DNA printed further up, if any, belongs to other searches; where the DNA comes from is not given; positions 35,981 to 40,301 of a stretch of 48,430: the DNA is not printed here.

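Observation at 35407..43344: Four-gene operon: PLD-nuclease/SNF2-helicase fusion, PglX/DrmMI-like adenine methylase and two unknown proteins (candidate undescribed defence system)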

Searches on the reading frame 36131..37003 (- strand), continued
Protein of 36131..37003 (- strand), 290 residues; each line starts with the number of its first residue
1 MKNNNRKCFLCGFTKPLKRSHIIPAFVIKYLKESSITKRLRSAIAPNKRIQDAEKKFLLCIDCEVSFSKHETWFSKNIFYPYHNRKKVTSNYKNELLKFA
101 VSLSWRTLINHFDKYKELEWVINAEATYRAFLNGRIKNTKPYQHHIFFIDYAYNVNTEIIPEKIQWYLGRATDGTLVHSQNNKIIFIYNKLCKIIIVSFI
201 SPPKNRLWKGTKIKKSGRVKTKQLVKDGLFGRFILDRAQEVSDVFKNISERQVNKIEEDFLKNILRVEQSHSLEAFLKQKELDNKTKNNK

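Call 78: find_related_loci(query=A1, collection=metagenome_contigs, flank=8000)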
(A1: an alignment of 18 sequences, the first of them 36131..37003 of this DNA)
Query A1 (290 aa) in metagenome_contigs; peptide patterns used: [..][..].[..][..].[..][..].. (x = any residue, [..] = any of these).
138 stretches matched a pattern; 116 encode a relative of the query (tblastn E <= 1e-3); the best 80 are kept; 80 distinct loci.
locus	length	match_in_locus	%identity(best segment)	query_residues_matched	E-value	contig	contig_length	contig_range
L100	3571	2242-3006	39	7-256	3e-54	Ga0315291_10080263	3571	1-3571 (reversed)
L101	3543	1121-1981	36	1-287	7e-54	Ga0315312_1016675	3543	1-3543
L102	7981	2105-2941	36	5-276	3e-51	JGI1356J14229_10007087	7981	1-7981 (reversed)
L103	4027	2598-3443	37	8-282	2e-50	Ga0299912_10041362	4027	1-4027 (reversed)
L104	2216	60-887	37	8-276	6e-49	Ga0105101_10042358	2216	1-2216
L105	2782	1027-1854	36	8-276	3e-48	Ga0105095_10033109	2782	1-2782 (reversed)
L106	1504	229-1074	36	8-282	2e-49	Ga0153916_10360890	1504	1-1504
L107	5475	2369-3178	34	2-270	2e-47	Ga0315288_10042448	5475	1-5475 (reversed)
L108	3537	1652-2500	36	2-276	4e-47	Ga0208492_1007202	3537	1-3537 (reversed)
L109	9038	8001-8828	35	8-276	2e-46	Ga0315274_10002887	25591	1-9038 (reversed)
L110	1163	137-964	36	7-276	8e-49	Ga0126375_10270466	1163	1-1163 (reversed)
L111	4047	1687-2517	35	7-276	3e-46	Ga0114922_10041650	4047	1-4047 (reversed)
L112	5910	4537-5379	34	8-285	2e-45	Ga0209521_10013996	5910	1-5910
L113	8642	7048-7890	34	8-285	2e-45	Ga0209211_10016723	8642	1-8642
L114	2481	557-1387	34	7-276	2e-45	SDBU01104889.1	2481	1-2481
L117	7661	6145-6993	36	6-282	4e-45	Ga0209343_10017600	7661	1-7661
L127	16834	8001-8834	34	7-276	7e-43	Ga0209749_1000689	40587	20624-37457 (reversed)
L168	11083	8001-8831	32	5-275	2e-35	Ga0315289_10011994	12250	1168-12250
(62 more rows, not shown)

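Call 79: find_related_loci(query=A1, collection=viral_contigs, flank=8000)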
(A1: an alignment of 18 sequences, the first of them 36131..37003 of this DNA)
Query A1 (290 aa) in viral_contigs; peptide patterns used: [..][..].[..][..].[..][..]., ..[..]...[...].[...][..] (x = any residue, [..] = any of these).
67 stretches matched a pattern; 7 encode a relative of the query (tblastn E <= 1e-3); 7 distinct loci.
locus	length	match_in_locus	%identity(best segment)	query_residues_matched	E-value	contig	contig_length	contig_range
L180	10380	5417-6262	36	8-287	2e-51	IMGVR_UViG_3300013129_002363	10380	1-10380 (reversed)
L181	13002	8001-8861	36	8-290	3e-48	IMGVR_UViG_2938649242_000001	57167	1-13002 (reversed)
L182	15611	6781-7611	35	8-273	5e-42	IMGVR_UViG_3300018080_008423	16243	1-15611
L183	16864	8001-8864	31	8-282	3e-36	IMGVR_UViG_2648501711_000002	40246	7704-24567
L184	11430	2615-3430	32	8-275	8e-32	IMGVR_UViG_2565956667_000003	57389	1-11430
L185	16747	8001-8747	33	8-253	6e-32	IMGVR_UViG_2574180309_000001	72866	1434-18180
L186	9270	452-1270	31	7-273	9e-28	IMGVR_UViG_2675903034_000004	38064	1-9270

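Call 83: search_protein_families(library=pfam, proteins=[L127:516-2240:+, L127:2736-3539:+, L127:3532-3906:+, L127:3914-7264:+, L127:7289-7513:+, L127:8903-9178:+, L127:9535-10275:+, L127:10364-11338:+, L117:3002-4504:-, L168:1737-3674:+], max_evalue=0.001)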
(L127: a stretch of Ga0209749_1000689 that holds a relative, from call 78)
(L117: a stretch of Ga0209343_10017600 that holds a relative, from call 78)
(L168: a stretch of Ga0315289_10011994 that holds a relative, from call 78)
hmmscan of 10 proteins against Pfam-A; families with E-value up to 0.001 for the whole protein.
L127:516-2240:+ (574 aa): 2 families
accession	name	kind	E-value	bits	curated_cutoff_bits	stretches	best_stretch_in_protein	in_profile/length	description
PF04326.19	SLFN_AlbA_2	-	1.6e-15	58.1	25.3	1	26-146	1-117/118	Schlafen, AlbA_2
PF13749.12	HATPase_c_4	-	1.7e-13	50.8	26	1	327-399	13-87/89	Putative ATP-dependent DNA helicase recG C-terminal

L127:2736-3539:+ (267 aa): 1 family
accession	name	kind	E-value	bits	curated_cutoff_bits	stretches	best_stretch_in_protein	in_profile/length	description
PF13338.12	AbiEi_4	-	2.8e-05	24.6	25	1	25-67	12-49/49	Transcriptional regulator, AbiEi antitoxin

L127:3532-3906:+ (124 aa): 0 families

L127:3914-7264:+ (1116 aa): 3 families
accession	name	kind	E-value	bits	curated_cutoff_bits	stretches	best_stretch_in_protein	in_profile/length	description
PF00271.37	Helicase_C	-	1.7e-14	54.5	23.5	1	699-820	3-110/110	Helicase conserved C-terminal domain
PF13091.12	PLDc_2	-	2.6e-11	43.9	27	1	126-213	59-132/132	PLD-like domain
PF00176.29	SNF2-rel_dom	-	1.1e-06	28.4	24.9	1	373-472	126-225/290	SNF2-related domain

L127:7289-7513:+ (74 aa): 0 families

L127:8903-9178:+ (91 aa): 0 families

L127:9535-10275:+ (246 aa): 0 families

L127:10364-11338:+ (324 aa): 2 families
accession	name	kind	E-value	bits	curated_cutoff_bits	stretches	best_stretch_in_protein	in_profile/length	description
PF04466.19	Terminase_3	-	3.3e-15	56.6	23.2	1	25-213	6-186/201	Phage terminase large subunit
PF03237.21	Terminase_6N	-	3.2e-11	43.7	22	1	25-240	1-214/215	Terminase large subunit, T4likevirus-type, N-terminal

L117:3002-4504:- (500 aa): 5 families
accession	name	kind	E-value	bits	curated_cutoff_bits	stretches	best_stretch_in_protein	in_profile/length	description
PF01555.25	N6_N4_Mtase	-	3.6e-57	194.3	26.7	1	271-484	1-220/221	DNA methylase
PF00717.28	Peptidase_S24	-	2.4e-29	101.8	23.3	1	100-214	1-116/116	Peptidase S24-like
PF01726.22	LexA_DNA_bind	-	2.6e-15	56.4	23.7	1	24-87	2-65/65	LexA DNA binding domain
PF02086.21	MethyltransfD12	-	2.1e-06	28.1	22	1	241-289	145-196/253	D12 class N6 adenine-specific DNA methyltransferase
PF09339.16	HTH_IclR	-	0.00011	22.3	22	1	40-81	11-51/52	IclR helix-turn-helix domain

L168:1737-3674:+ (645 aa): 3 families
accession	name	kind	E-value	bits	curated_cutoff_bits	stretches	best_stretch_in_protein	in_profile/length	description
PF07669.17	Eco57I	-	5.7e-17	62.8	25.3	1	137-289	3-171/171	Eco57I restriction-modification methylase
PF12950.13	TaqI_C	-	3.1e-13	50.4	26.5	1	444-562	2-118/118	TaqI-like C-terminal specificity domain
PF02384.22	N6_Mtase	-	1.2e-09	38.4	20.4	1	45-309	22-238/311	N-6 DNA Methylase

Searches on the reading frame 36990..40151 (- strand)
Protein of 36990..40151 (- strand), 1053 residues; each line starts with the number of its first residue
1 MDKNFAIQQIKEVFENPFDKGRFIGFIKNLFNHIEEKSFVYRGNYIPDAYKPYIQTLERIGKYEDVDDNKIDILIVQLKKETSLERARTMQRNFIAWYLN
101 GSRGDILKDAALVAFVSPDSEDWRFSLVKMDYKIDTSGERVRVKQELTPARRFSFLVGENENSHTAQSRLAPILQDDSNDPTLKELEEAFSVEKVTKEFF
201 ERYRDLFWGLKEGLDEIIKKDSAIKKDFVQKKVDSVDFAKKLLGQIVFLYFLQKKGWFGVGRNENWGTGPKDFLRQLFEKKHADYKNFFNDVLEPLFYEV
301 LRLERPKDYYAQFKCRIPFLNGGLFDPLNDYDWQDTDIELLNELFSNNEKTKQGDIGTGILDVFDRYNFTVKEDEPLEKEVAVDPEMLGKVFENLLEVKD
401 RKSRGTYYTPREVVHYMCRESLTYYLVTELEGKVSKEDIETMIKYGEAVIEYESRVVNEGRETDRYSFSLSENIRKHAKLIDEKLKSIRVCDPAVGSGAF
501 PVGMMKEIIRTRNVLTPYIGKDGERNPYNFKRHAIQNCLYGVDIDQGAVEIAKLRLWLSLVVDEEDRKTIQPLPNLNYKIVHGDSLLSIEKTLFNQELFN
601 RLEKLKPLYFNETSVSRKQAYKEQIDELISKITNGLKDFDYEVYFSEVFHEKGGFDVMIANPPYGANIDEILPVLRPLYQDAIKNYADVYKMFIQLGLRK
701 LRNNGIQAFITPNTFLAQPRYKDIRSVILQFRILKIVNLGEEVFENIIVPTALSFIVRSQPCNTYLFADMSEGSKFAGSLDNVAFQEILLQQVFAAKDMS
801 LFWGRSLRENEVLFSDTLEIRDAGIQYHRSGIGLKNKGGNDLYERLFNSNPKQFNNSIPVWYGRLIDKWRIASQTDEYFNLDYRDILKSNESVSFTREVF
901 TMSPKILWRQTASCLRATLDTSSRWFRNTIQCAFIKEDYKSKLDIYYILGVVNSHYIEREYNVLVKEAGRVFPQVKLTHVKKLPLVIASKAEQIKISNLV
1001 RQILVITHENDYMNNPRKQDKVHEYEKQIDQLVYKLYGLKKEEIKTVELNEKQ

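Call 5: search_protein_families(library=pfam, proteins=[window:36990-40151:-], max_evalue=0.01)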
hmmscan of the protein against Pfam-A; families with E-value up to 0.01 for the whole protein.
window:36990-40151:- (1053 aa): 5 families
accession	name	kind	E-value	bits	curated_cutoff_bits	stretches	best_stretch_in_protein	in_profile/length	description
PF07669.17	Eco57I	-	1.8e-31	110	25.3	1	537-744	1-171/171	Eco57I restriction-modification methylase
PF02384.22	N6_Mtase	-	1.6e-17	64.2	20.4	1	647-777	118-253/311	N-6 DNA Methylase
PF12950.13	TaqI_C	-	1.9e-12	47.9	26.5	1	863-985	6-118/118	TaqI-like C-terminal specificity domain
PF20473.4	MmeI_Mtase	-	2.5e-07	30.6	27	1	478-641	11-175/259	MmeI, DNA-methyltransferase domain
PF01170.24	UPF0020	-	0.00013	22.2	22.3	0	650-689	116-155/197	RMKL-like, methyltransferase domain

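Call 6: search_protein_families(library=padloc, proteins=[window:36990-40151:-], max_evalue=0.01)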
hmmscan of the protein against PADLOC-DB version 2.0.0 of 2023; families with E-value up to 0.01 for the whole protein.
window:36990-40151:- (1053 aa): 53 families (the best 25 are shown)
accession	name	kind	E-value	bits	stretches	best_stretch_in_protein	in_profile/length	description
PDLC03596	REase_MTase_IIG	-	1.6e-266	885.5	3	1-431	1-455/1148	Type IIG restriction enzyme-methyltransferase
PDLC03601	REase_MTase_IIG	-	4.9e-55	184.9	2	207-589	212-559/1110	Type IIG restriction enzyme-methyltransferase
PDLC03612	REase_MTase_IIG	-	2.5e-50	169.7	4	618-782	769-938/1247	Type IIG restriction enzyme-methyltransferase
PDLC03604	REase_MTase_IIG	-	3.3e-27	92.9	2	482-766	384-655/1011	Type IIG restriction enzyme-methyltransferase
PDLC02643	DrmMI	-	1.5e-25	87.3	2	483-592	597-722/1347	DrmMI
PDLC02521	PglX|PglXI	-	3.2e-21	73.1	1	408-765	248-595/1174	PglX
PDLC03348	MTase_II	-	3.5e-21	73.4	1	651-1046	343-707/727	Type II methyltransferase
PDLC03609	REase_MTase_IIG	-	3.9e-20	69.3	2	400-588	368-533/1066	Type IIG restriction enzyme-methyltransferase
PDLC02638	DrmMI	-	6.8e-19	65.5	2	531-626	666-760/935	DrmMI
PDLC03021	MTase_I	-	2e-17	61.2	2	651-776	269-396/491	Type I methyltransferase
PDLC03245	MTase_II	-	2.6e-17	60.6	3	654-765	158-274/577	Type II methyltransferase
PDLC04134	mad2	-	2.3e-16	57.7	1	324-760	209-447/492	mads_2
PDLC03338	MTase_II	-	2.6e-15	54.2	1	651-730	242-319/604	Type II methyltransferase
PDLC02527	PglX|PglXI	-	3.2e-15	53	2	654-780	556-681/1332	PglX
PDLC03335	MTase_II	-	3e-14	50.6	2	622-793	155-340/607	Type II methyltransferase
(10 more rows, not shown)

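Call 7: search_protein_families(library=ncbifam, proteins=[window:36990-40151:-], max_evalue=0.01)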
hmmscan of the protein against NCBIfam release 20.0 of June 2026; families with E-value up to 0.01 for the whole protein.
window:36990-40151:- (1053 aa): 4 families
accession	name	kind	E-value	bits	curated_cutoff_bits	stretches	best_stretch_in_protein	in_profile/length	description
NF033452.1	BREX_1_MTaseX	exception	1.4e-24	86.1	500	2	655-759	508-616/1210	BREX-1 system adenine-specific DNA-methyltransferase PglX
NF033455.1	BREX_6_MTaseX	exception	2.7e-13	48.4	900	2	652-747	552-646/1319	BREX-6 system adenine-specific DNA-methyltransferase PglX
NF033451.1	BREX_2_MTaseX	equivalog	2.8e-12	45.2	400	1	484-716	221-426/1185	BREX-2 system adenine-specific DNA-methyltransferase PglX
NF047738.1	antiphage_MADS2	equivalog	2e-07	29.7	720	1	487-745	332-550/654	methylation-associated defense system DNA methyltransferase MAD2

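Call 21: search_solved_structures(query=window:36990-40151:-, max_evalue=0.01, show_alignments=2)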
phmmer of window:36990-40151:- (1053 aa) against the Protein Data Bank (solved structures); distinct sequences matched with E-value up to 0.01: 3.
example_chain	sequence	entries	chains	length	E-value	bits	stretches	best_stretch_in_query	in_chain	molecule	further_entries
8cxz_A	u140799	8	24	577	3.3e-17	65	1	653-766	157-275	Site-specific DNA-methyltransferase (adenine-specific)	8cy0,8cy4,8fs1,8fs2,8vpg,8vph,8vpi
7lni_A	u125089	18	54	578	3.4e-17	65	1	653-766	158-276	Site-specific DNA-methyltransferase (adenine-specific)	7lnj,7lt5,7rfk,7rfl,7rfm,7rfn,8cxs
2okc_A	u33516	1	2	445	0.0032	18.7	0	655-771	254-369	Type I restriction enzyme StySJI M protein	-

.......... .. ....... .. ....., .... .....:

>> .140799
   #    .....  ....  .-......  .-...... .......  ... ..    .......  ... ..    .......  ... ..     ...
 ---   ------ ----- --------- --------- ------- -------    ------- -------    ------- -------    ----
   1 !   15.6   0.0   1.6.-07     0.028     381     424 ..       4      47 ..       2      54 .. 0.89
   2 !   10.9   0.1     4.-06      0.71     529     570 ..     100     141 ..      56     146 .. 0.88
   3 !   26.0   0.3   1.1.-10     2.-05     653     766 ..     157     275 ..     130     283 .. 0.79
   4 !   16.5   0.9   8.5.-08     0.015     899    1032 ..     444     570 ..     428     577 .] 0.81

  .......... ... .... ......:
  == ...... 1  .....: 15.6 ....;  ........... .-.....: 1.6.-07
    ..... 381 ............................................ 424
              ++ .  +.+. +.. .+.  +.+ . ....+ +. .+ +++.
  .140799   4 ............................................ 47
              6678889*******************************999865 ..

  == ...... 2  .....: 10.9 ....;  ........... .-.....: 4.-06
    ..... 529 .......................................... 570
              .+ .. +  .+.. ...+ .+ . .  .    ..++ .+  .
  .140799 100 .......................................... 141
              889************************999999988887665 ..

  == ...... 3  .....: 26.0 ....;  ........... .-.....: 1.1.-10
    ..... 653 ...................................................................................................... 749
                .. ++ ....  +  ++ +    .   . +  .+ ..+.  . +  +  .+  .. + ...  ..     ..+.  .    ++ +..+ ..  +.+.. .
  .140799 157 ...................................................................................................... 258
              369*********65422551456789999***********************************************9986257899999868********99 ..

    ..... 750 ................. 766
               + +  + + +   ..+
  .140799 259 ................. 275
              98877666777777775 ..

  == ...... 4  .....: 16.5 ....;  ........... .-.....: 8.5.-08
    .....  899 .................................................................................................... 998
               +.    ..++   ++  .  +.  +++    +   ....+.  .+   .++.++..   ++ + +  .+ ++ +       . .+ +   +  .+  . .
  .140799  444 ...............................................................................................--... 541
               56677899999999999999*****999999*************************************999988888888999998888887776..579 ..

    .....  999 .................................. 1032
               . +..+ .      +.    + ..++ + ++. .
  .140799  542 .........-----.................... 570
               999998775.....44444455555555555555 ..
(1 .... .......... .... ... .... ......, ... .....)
